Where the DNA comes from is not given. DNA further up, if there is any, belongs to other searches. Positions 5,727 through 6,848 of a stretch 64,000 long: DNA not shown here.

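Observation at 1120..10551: Candidate undescribed chaperone-usher-like fimbrial system in an FCB-group bacterium (adhesin, 3 pilins, chaperone, usher::MscS)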

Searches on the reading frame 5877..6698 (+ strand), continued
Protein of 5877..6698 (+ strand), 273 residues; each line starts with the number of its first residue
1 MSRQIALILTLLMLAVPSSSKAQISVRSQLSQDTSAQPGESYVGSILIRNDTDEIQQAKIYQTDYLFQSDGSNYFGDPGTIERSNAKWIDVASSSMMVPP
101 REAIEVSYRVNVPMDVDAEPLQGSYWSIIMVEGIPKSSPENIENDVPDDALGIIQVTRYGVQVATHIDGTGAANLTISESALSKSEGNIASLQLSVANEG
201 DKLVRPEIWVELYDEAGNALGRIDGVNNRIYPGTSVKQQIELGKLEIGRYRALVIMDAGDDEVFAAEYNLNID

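Call 61: search_protein_families(library=pfam, proteins=[P0072, P0081, P0085, P0087, P0093, P0095, P0098, P0102, P0112, P0115], max_evalue=0.05)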
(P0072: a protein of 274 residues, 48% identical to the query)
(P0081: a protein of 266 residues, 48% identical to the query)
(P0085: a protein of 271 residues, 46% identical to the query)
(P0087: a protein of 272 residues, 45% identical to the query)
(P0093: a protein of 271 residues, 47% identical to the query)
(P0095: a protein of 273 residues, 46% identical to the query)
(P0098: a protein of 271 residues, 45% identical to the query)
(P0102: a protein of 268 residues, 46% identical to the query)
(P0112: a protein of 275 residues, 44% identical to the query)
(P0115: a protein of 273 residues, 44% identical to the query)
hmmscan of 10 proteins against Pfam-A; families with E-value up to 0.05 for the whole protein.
P0072 (274 aa): 0 families

P0081 (266 aa): 0 families

P0085 (271 aa): 2 families
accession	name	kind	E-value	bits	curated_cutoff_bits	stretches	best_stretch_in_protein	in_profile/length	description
PF06280.18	fn3_5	-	0.0045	18.1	27.6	1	62-117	36-89/112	Fn3-like domain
PF06030.18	WxLIP_PGBD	-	0.018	15.5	27.3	0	34-121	23-116/121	WxL Interacting Protein, peptidoglycan binding domain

P0087 (272 aa): 1 family
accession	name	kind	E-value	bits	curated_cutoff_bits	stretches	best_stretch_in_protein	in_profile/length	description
PF06280.18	fn3_5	-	0.014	16.6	27.6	1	48-122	17-93/112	Fn3-like domain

P0093 (271 aa): 0 families

P0095 (273 aa): 0 families

P0098 (271 aa): 1 family
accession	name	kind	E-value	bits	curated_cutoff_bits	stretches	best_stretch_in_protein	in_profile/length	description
PF06280.18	fn3_5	-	0.0038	18.3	27.6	1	45-118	15-88/112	Fn3-like domain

P0102 (268 aa): 0 families

P0112 (275 aa): 1 family
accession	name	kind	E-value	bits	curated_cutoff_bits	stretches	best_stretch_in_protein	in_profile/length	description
PF06280.18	fn3_5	-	0.018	16.2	27.6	0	44-120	10-86/112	Fn3-like domain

P0115 (273 aa): 2 families
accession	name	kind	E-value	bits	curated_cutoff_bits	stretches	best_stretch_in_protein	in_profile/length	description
PF06280.18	fn3_5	-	0.0017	19.5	27.6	1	42-119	9-86/112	Fn3-like domain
PF06030.18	WxLIP_PGBD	-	0.0055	17.2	27.3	1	37-125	23-116/121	WxL Interacting Protein, peptidoglycan binding domain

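Call 72: search_protein_families(library=pfam, proteins=[L035:5180-6553:-, L035:6581-7345:-, L035:1673-4426:+, L081:9384-9971:+], max_evalue=0.001)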
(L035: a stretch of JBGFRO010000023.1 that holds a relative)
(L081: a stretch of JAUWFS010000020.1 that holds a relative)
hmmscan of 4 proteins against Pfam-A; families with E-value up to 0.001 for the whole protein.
L035:5180-6553:- (457 aa): 9 families
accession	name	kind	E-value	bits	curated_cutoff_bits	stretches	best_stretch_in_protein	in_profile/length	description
PF00158.32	Sigma54_activat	-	2e-71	239.5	20.2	1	144-310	1-167/168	Sigma-54 interaction domain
PF25601.1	AAA_lid_14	-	8.2e-27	93.3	27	1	316-397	1-82/87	AAA+ ATPase lid domain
PF00072.30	Response_reg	-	7.1e-26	91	30.2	1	6-113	1-108/111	Response regulator receiver domain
PF14532.12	Sigma54_activ_2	-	5.3e-23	82.2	25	1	147-315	3-138/138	Sigma-54 interaction domain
PF02954.25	HTH_8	-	5.5e-09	36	22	1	416-453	5-42/42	Bacterial regulatory protein, Fis family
PF07728.20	AAA_5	-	3.1e-07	30.9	22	1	168-287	2-124/139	AAA domain (dynein-related subfamily)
PF00004.35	AAA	-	2e-05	25.5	21.2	1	168-289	1-111/131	ATPase family associated with various cellular activities (AAA)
PF13518.12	HTH_28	-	8.1e-05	23.1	25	1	417-454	2-37/52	Helix-turn-helix domain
PF07724.20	AAA_2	-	0.0001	22.8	27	1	167-295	5-134/166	AAA domain (Cdc48 subfamily)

L035:6581-7345:- (254 aa): 2 families
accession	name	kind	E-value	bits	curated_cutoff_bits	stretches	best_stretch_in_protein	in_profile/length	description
PF00512.31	HisKA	-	2.3e-16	60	26.9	1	32-92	3-61/66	His Kinase A (phospho-acceptor) domain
PF02518.31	HATPase_c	-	5.3e-05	24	26.4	1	144-250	2-106/111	Histidine kinase-, DNA gyrase B-, and HSP90-like ATPase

L035:1673-4426:+ (917 aa): 11 families
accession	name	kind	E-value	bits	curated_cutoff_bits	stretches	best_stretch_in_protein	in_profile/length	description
PF13426.13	PAS_9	-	3.5e-25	88.7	27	2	283-387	4-103/103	PAS domain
PF00989.32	PAS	-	2.9e-17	63.2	22.6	2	271-385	2-113/113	PAS fold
PF07730.19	HisKA_3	-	2.2e-16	60.6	24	1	710-776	1-67/68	Histidine kinase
PF08448.16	PAS_4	-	2.3e-15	57.2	23.1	1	278-390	3-110/110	PAS fold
PF02518.31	HATPase_c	-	4e-14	53.4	26.4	1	816-912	2-110/111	Histidine kinase-, DNA gyrase B-, and HSP90-like ATPase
PF13188.13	PAS_8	-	1.3e-12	47.5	21.8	1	400-440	1-43/65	PAS domain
PF01590.32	GAF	-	2.8e-12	47.8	22.4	1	543-680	1-133/133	GAF domain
PF13185.12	GAF_2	-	8e-12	46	28.6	1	542-680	2-135/136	GAF domain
PF13492.12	GAF_3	-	1.4e-10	42.1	27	1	543-682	1-129/129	GAF domain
PF08447.18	PAS_3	-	2.4e-06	28.1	25.6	0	293-381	2-88/89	PAS fold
PF13581.12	HATPase_c_2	-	4.5e-05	23.9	27.4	1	823-884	35-107/127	Histidine kinase-like ATPase domain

L081:9384-9971:+ (195 aa): 0 families
